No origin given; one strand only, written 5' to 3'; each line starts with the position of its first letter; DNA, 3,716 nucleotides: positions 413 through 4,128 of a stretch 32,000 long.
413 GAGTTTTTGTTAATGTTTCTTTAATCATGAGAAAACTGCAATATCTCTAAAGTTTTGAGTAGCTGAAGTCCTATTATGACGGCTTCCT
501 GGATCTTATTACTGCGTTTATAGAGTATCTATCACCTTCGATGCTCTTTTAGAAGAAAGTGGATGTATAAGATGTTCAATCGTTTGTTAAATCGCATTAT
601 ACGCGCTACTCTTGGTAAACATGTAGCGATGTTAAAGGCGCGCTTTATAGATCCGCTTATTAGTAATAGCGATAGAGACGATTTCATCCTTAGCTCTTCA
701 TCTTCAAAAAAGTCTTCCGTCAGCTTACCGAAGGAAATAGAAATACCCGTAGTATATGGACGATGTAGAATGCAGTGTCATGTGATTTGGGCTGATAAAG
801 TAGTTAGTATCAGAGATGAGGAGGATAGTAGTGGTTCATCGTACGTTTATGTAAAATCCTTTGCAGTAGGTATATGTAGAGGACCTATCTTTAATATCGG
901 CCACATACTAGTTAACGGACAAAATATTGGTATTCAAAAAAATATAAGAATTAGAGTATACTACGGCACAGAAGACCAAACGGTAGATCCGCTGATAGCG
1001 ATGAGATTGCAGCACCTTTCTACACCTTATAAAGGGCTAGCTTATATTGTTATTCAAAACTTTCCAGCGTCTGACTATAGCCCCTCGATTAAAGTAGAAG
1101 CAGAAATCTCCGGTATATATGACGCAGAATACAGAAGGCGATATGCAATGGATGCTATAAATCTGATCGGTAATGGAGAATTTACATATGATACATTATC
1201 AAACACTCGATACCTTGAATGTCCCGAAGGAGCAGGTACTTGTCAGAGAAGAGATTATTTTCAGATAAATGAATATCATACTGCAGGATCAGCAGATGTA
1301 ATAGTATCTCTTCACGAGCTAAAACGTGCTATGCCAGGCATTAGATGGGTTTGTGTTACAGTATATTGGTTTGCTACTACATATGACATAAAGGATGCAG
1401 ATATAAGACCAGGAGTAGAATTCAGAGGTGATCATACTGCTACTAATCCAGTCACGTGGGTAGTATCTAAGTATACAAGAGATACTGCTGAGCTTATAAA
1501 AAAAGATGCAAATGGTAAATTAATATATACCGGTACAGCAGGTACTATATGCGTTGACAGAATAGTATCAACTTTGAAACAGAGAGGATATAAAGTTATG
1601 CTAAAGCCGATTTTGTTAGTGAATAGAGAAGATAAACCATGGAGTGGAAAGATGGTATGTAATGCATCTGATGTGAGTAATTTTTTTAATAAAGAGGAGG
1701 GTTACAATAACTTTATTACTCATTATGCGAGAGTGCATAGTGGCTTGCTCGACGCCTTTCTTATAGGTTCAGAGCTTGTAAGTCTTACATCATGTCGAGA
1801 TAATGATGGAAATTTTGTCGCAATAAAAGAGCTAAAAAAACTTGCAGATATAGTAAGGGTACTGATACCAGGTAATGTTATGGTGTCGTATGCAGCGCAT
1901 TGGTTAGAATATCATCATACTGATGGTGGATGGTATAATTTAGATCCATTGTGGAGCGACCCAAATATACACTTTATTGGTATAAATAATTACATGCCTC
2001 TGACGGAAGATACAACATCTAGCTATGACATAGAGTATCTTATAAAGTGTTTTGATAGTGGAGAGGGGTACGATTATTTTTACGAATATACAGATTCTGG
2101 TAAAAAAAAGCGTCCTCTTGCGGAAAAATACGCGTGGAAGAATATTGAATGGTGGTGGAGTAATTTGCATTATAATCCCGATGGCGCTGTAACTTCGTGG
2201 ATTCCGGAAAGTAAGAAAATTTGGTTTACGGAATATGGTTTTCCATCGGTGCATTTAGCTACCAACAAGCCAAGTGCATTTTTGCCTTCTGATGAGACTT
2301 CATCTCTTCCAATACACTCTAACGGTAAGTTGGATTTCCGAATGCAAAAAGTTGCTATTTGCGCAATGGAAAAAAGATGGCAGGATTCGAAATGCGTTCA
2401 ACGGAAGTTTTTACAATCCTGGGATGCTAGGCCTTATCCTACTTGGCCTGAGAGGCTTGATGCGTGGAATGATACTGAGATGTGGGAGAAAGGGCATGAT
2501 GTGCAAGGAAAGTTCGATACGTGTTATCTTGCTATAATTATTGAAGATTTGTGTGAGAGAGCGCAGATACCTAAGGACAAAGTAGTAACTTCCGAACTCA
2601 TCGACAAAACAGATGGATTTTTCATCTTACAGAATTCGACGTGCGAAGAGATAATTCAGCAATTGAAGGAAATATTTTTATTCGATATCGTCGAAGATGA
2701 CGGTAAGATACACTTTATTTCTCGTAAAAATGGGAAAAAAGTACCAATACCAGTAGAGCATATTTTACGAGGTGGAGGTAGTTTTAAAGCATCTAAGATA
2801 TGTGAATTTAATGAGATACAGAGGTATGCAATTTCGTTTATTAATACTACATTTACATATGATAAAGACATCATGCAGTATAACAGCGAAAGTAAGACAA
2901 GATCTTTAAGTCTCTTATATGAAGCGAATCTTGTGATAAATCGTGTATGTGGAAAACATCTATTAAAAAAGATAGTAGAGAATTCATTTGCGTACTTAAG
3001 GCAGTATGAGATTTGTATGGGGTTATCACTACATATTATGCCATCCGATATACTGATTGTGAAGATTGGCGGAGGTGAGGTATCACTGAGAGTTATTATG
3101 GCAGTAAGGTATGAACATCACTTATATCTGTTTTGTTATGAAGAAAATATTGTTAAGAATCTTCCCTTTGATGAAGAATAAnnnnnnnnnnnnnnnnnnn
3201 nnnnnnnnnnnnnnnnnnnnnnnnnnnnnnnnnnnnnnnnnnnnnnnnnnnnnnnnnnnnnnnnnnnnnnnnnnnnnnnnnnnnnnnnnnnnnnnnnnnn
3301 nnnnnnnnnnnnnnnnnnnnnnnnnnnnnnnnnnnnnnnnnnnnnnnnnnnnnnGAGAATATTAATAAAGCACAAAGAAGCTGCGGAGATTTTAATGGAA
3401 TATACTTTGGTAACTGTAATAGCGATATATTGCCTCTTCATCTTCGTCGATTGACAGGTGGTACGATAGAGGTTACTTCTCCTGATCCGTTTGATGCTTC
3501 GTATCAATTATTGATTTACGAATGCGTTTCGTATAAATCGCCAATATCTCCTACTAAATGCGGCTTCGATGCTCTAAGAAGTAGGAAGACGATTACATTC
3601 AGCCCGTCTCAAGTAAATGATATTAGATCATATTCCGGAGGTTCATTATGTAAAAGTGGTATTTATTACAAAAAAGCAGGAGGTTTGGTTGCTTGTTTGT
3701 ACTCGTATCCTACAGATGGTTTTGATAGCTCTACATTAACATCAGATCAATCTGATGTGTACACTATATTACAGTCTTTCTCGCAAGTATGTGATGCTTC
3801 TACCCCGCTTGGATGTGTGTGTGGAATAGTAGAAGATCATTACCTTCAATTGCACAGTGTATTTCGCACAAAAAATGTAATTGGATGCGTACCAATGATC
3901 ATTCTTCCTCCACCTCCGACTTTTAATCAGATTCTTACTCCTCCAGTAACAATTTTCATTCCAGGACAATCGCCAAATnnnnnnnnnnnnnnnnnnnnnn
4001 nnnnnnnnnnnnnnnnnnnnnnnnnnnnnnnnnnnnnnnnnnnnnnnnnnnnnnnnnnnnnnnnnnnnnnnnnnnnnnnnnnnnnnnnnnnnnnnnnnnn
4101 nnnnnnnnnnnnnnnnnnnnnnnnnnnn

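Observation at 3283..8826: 1847-aa secreted protein rich in Cys and Ser/Thr, with no family I can recognise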

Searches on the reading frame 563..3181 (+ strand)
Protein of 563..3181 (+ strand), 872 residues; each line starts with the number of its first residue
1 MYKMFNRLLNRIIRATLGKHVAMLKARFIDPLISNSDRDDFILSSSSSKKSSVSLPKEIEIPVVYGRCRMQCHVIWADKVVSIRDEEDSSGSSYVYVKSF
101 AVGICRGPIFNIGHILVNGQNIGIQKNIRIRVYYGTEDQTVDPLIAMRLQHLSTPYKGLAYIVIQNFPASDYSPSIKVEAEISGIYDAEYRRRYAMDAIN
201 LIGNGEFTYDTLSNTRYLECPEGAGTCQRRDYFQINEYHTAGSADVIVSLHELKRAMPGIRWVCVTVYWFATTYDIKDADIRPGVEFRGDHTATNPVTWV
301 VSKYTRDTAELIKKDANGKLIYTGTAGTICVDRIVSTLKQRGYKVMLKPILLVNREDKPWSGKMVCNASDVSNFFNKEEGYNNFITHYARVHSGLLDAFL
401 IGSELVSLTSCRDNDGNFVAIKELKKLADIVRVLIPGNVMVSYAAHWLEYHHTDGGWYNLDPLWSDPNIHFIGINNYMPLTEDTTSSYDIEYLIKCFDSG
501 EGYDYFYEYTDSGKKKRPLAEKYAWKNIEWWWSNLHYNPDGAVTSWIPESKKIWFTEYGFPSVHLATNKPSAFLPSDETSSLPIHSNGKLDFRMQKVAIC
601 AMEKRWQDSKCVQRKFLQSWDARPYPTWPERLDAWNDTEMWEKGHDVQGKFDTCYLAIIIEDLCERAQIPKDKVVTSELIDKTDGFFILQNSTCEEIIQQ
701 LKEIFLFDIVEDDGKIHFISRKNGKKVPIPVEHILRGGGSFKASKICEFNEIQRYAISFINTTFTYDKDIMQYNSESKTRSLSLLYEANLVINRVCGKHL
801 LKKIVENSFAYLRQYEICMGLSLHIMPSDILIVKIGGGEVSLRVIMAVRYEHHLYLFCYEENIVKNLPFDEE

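Call 5: search_protein_families(library=pfam, proteins=[window:563-3181:+], max_evalue=0.01)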
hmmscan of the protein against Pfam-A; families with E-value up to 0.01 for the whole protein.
window:563-3181:+ (872 aa): 3 families
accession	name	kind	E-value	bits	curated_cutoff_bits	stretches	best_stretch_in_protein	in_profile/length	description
PF13547.12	GTA_TIM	-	1.6e-53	182.4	27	1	380-629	2-299/299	GTA TIM-barrel-like domain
PF22612.2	GH113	-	2.1e-07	31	27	1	331-410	61-142/289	Glycoside Hydrolase Family 113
PF13550.12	Phage-tail_3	-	0.001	19.4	23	1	692-843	4-158/164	Putative phage tail protein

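Call 6: search_protein_families(library=ncbifam, proteins=[window:563-3181:+], max_evalue=0.01)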
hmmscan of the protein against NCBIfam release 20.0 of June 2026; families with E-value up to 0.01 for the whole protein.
window:563-3181:+ (872 aa): 1 family
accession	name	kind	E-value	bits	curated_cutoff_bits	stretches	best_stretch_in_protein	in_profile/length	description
NF048004.1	GTA_megatron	equivalog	3.7e-163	545.1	800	1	15-844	23-951/1299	baseplate multidomain protein megatron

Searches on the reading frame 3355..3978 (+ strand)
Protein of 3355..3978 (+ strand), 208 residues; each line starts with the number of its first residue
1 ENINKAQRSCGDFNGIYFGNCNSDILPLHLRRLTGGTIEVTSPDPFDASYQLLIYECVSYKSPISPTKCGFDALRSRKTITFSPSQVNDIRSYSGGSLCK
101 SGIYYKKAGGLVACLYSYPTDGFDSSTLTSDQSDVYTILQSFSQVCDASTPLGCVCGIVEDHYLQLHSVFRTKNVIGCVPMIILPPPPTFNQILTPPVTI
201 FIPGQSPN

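Call 18: search_protein_families(library=pfam, proteins=[window:3355-3978:+], max_evalue=10)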
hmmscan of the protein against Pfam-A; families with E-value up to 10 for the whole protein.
window:3355-3978:+ (208 aa): 0 families

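Call 19: search_protein_families(library=phrogs, proteins=[window:3355-3978:+], max_evalue=1)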
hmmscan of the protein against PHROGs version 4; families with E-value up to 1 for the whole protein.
window:3355-3978:+ (208 aa): 0 families
